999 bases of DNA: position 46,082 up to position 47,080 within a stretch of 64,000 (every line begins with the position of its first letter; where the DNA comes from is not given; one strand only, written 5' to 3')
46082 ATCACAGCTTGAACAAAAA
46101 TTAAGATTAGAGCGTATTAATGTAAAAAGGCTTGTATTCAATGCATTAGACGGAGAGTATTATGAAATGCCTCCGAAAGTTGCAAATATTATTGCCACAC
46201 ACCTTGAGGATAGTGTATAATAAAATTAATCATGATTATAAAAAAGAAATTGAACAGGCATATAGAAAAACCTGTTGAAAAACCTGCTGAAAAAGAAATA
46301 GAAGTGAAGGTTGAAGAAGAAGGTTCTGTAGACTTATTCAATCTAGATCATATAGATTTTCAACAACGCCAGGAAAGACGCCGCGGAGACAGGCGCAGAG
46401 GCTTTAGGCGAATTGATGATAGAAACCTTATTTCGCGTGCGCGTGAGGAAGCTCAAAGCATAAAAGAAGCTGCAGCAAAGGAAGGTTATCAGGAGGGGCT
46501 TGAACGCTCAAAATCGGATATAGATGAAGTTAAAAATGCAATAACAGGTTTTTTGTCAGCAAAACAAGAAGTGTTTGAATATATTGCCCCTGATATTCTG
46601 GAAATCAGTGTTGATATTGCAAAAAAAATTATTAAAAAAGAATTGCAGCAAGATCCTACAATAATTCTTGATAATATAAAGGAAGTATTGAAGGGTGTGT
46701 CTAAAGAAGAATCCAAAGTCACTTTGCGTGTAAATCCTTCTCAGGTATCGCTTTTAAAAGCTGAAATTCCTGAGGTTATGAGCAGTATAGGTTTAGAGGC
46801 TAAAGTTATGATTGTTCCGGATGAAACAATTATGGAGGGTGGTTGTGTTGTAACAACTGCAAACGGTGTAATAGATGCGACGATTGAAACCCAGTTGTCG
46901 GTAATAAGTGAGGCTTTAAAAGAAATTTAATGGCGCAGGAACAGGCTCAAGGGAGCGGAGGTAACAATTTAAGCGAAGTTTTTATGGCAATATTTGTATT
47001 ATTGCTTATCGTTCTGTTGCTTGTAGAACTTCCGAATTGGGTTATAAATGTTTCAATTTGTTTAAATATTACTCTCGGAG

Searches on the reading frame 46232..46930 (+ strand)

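Call 36: search_protein_families(library=pfam, max_evalue=0.00001, proteins=[window:46232-46930:+])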
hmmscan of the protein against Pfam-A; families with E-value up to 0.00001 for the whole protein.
window:46232-46930:+ (232 aa): 1 family
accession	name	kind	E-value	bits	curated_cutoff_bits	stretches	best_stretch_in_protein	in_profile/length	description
PF02108.21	FliH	-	8.8e-26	90.8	24.1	1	97-223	4-126/128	Flagellar assembly protein FliH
